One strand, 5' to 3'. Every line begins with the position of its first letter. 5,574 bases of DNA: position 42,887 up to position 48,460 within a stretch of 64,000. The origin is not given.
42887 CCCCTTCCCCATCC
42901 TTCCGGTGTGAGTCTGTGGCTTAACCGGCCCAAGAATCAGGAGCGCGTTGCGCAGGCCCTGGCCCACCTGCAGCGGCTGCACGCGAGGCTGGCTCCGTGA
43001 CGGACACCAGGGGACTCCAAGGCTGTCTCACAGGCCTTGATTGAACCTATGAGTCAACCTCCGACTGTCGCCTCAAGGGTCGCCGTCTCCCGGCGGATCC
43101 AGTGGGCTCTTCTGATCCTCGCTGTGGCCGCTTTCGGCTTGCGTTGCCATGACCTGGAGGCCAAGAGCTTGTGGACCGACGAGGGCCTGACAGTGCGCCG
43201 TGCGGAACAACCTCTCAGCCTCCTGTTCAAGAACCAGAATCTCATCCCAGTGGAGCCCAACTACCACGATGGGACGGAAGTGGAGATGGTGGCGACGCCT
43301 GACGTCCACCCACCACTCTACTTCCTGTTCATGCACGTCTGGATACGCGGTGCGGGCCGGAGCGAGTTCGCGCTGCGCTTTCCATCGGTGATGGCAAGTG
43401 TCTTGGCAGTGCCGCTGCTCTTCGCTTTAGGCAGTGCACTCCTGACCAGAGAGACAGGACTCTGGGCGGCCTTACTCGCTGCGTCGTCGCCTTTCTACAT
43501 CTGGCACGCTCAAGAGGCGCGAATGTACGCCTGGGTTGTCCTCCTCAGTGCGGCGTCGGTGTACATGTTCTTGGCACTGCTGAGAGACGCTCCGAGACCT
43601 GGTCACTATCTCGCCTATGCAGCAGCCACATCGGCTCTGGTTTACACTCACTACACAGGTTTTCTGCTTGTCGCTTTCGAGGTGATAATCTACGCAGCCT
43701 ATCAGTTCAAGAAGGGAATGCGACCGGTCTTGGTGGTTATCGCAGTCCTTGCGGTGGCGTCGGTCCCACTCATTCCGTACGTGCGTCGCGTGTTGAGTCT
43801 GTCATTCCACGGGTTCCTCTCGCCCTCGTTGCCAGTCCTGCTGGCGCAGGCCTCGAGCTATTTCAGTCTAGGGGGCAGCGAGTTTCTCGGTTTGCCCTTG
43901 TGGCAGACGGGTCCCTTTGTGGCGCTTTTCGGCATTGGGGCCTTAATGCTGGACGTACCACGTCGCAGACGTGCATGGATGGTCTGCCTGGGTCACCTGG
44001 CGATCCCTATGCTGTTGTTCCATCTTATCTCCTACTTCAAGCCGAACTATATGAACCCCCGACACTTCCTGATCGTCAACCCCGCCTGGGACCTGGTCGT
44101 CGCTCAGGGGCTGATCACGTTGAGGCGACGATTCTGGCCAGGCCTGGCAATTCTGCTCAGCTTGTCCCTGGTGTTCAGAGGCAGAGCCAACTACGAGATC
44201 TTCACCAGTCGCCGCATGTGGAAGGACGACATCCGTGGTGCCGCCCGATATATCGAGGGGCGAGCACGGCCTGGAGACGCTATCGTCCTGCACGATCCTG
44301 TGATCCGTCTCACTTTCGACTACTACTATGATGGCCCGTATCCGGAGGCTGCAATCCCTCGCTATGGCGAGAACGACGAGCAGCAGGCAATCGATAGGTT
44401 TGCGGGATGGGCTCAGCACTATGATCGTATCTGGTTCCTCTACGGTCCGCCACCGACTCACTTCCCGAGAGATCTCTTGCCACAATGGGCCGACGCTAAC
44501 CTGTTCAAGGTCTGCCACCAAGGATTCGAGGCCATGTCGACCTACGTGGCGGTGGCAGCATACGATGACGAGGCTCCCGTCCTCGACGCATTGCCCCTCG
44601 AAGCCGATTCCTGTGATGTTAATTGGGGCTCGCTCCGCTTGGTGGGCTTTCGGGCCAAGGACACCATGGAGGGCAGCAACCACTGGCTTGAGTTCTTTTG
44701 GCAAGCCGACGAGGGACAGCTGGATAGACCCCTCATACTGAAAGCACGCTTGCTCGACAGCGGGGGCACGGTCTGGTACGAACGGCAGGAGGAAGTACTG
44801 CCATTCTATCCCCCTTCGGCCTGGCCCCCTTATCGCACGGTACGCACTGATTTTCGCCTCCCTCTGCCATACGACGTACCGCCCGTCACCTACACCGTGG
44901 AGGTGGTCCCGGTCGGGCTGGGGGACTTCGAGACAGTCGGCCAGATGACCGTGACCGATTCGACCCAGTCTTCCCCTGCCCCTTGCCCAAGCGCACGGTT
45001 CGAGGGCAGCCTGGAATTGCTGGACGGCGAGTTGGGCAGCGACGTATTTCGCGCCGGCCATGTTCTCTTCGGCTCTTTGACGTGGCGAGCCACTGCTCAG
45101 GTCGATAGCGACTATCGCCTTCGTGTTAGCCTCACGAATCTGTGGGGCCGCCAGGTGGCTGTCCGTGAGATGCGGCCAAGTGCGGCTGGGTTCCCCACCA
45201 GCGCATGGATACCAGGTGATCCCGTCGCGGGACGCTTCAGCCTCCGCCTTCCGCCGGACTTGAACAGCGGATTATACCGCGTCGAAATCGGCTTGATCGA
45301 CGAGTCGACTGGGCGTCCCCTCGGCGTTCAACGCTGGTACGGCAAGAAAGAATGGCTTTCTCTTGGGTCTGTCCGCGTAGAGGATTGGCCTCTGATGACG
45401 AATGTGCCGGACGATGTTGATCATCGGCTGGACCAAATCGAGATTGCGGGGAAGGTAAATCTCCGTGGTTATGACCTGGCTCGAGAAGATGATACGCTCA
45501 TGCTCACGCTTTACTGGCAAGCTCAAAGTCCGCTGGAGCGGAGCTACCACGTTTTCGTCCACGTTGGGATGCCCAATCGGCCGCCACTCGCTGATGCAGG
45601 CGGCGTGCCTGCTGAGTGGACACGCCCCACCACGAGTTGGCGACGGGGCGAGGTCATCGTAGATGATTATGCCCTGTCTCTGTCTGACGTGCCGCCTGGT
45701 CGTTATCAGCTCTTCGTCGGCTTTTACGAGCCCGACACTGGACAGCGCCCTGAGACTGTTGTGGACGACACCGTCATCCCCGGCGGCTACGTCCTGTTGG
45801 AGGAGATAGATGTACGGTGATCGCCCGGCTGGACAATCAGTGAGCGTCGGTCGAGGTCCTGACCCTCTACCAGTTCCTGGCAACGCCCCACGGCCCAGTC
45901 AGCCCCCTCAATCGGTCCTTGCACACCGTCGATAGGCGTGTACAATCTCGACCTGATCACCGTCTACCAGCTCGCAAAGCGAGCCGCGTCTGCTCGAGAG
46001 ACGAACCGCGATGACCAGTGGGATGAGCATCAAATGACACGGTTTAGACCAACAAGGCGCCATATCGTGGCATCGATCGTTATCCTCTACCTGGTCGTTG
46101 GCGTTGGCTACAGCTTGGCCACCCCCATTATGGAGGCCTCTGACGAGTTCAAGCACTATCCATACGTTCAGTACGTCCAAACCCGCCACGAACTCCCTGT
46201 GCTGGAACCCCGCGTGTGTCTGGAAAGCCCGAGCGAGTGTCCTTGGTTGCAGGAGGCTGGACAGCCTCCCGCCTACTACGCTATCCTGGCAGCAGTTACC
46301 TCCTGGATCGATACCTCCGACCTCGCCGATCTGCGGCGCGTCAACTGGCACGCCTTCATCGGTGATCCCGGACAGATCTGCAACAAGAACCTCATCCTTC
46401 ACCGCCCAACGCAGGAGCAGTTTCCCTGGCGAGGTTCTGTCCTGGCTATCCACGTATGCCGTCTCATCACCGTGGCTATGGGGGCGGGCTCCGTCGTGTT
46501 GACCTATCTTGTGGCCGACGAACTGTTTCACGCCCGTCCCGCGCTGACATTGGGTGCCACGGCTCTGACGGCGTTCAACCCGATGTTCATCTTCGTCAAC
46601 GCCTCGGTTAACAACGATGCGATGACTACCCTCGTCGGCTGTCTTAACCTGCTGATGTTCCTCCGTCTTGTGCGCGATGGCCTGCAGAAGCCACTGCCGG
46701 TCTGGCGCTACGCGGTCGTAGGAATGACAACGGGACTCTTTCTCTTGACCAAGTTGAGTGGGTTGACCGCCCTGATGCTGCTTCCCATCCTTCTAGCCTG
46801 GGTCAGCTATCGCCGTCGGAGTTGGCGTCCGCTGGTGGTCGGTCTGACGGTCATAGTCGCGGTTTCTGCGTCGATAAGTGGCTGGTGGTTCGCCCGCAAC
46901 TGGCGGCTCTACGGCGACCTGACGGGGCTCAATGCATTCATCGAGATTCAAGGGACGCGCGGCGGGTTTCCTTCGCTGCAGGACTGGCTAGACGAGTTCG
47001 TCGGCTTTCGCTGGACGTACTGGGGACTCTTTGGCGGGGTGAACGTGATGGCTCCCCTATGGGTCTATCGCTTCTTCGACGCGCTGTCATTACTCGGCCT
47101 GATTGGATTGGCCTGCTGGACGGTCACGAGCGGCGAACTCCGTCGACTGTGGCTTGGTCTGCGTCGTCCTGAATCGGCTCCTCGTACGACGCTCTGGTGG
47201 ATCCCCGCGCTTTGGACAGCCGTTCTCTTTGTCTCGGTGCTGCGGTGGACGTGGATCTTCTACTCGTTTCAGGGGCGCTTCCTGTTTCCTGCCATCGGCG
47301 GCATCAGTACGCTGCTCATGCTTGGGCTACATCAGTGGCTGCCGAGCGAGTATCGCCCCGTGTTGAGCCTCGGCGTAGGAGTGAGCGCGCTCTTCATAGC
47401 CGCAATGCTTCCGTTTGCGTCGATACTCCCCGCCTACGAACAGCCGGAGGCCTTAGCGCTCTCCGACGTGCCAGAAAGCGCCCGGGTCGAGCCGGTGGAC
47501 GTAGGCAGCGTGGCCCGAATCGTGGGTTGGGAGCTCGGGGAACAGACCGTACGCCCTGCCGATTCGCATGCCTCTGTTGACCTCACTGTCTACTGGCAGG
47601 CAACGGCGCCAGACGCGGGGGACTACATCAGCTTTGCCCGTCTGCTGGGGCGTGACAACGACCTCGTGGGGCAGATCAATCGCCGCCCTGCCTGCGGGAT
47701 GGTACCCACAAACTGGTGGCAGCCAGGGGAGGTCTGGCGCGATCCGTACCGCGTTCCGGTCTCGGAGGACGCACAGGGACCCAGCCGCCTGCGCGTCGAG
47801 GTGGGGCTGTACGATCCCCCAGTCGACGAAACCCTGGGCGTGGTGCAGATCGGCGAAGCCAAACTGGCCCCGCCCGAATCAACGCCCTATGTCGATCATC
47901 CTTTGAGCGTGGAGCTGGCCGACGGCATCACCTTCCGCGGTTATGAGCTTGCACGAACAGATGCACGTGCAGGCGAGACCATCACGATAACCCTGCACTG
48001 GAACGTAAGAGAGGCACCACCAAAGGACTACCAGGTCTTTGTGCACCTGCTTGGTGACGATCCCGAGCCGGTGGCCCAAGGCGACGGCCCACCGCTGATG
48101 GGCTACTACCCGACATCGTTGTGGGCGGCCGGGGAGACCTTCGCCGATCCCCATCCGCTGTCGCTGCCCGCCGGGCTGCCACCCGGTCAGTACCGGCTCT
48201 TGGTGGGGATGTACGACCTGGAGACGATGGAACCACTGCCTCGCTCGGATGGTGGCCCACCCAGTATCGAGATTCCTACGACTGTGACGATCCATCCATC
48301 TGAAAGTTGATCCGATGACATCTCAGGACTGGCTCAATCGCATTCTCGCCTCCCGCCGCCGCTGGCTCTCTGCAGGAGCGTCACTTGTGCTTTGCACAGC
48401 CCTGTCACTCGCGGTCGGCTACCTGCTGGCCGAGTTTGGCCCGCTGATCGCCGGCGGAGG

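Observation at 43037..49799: Second GT-C paralog locus (P7 with three repeats, P8 with two) directly followed by an O-antigen-ligase-like gene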

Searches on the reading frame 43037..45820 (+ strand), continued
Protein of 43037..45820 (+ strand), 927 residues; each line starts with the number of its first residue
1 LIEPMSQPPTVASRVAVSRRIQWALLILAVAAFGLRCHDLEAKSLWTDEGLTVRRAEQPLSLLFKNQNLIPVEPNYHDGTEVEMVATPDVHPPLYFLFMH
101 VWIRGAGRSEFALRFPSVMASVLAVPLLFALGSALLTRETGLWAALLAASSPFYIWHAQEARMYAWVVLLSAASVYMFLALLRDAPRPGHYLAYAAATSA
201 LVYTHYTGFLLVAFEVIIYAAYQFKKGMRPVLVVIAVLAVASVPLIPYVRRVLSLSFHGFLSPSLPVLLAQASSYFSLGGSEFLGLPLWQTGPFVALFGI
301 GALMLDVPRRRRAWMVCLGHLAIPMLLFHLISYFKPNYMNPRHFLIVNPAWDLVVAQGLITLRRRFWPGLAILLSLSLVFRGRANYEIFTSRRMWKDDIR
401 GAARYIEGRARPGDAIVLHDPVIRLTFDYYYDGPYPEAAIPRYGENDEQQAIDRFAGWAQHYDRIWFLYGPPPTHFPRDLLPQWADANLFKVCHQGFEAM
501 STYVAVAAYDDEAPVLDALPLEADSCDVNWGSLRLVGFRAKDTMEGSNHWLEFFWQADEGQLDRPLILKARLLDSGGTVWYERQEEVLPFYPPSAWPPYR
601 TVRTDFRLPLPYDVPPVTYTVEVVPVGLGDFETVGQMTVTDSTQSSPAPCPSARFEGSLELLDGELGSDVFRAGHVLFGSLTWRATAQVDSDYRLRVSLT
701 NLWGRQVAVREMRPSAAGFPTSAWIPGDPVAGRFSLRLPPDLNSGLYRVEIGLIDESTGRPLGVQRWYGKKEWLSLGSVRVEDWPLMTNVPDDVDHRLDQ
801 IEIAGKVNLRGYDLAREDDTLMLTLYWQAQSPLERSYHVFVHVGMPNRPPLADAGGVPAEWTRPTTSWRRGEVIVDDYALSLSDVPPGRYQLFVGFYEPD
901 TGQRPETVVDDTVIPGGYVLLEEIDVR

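Call 30: fold_search(model_id=the predicted structure, library=pdb)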
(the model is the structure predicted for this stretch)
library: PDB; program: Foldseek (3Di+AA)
matches with E <= 10: 1989; with E <= 0.001: 192
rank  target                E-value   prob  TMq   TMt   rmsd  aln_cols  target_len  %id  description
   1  5ezm                  6.0e-09  1.00  0.36  0.57   6.8       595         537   14  Crystal Structure of ArnT from Cupriavidus metallidurans in the apo state (released 2016-02-17)
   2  5f15                  2.6e-08  1.00  0.34  0.52   7.6       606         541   13  Crystal Structure of ArnT from Cupriavidus metallidurans bound to Undecaprenyl phosphate (released 2016-02-17)
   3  3waj                  3.1e-08  1.00  0.32  0.37  14.6       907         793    9  Crystal structure of the Archaeoglobus fulgidus oligosaccharyltransferase (O29867_ARCFU) complex with Zn and sulfate (released 2013-10-30)
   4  7ad7_B                5.8e-08  1.00  0.09  0.12  19.2       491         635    9  Crystal structure of human complement C5 in complex with the K8 bovine knob domain peptide. (released 2021-03-10)
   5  8ovb_A                6.3e-08  1.00  0.09  0.13  20.4       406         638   10  Human Complement C3b in complex with Trypanosoma brucei ISG65. (released 2024-02-14)
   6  7qiv_A                1.0e-07  1.00  0.09  0.13  20.3       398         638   10  Structure of human C3b in complex with the EWE nanobody (released 2022-02-16)
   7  9u61_C                1.1e-07  1.00  0.09  0.13  22.0       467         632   10  CP/MBL pathways C3 convertase C4b2a and C3 complex (released 2026-01-14)
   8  3wak                  1.3e-07  1.00  0.32  0.34  14.5       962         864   10  Crystal structure of the Archaeoglobus fulgidus oligosaccharyltransferase (O29867_ARCFU) in the apo form (released 2013-10-30)
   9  2wii_A                1.3e-07  1.00  0.09  0.13  20.6       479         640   10  Complement C3b in complex with factor H domains 1-4 (released 2009-06-09)
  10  3l3o_A                1.3e-07  1.00  0.09  0.13  21.0       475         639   10  Staphylococcal Complement Inhibitor (SCIN) in complex with Human Complement Component C3c (released 2010-08-04)
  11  6ehg_A                1.7e-07  1.00  0.09  0.13  20.3       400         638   10  complement component C3b in complex with a nanobody (released 2018-02-14)
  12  7zgj_A                1.9e-07  1.00  0.09  0.12  22.0       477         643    9  Trypanosoma brucei gambiense ISG65 in complex with human complement component C3 (released 2023-04-05)
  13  8enu_G                2.0e-07  1.00  0.09  0.13  20.5       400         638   11  Structure of the C3bB proconvertase in complex with lufaxin (released 2023-08-09)
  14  8uin_G                2.2e-07  1.00  0.09  0.12  21.2       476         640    9  Structure of the C3bBb-albicin complex (released 2024-05-08)
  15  9sv8_B                2.6e-07  1.00  0.09  0.13  20.6       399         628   12  Herpes simplex virus 2 delta28-73 glycoprotein C ectodomain in complex with C3b (released 2025-12-10)
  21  9s6t_A                5.0e-07  1.00  0.33  0.57   9.2       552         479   12  Ternary cryo-EM structure of chicken ALG12 with Dol25-PP-GlcNAc2Man7, Dol25-P-Man, and Fab (released 2026-03-18)
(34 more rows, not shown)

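Call 36: search_protein_families(library=ncbifam, proteins=[window:43049-45820:+], max_evalue=0.01)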
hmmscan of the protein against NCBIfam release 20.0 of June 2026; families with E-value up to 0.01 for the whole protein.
window:43049-45820:+ (923 aa): 2 families
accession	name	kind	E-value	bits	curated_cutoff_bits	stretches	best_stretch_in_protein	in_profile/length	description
NF052499.1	MnslTaseMT1671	equivalog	2.2e-11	42.9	900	2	87-244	78-235/523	mannosyltransferase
TIGR03663.1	TIGR03663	subfamily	0.00035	19.7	126.25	1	84-210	48-171/435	flippase activity-associated protein Agl23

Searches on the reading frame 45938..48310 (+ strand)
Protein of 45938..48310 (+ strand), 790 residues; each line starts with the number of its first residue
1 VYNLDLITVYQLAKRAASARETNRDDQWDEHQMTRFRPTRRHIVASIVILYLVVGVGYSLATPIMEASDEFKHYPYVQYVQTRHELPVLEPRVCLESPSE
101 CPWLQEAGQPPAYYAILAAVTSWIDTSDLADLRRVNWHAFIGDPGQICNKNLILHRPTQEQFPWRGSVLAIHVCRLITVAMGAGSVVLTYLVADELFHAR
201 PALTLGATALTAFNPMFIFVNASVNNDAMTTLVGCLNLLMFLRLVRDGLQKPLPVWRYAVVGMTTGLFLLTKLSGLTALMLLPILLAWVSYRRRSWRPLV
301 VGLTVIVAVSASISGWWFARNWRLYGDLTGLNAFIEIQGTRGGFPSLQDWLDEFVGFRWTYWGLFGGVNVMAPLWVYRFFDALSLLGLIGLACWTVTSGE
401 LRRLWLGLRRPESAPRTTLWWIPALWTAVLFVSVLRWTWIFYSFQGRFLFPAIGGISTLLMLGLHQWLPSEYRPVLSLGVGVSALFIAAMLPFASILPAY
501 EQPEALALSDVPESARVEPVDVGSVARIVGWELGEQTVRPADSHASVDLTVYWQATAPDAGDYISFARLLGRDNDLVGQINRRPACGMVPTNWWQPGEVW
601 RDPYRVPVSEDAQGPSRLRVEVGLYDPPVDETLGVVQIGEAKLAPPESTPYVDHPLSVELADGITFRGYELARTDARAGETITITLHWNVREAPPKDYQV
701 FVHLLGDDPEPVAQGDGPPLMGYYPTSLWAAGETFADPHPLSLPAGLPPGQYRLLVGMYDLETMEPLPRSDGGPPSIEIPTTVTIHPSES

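Call 4: search_protein_families(library=pfam, proteins=[window:45938-48310:+], max_evalue=0.01)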
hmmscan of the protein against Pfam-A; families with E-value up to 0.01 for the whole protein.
window:45938-48310:+ (790 aa): 1 family
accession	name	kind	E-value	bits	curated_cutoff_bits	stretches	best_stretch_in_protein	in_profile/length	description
PF13231.12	PMT_2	-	6.1e-06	27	26.1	1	173-310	23-152/160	Dolichyl-phosphate-mannose-protein mannosyltransferase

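Call 36: search_protein_families(library=ncbifam, proteins=[window:46034-48310:+], max_evalue=0.01)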
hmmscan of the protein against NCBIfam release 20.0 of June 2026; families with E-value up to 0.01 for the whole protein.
window:46034-48310:+ (758 aa): 0 families
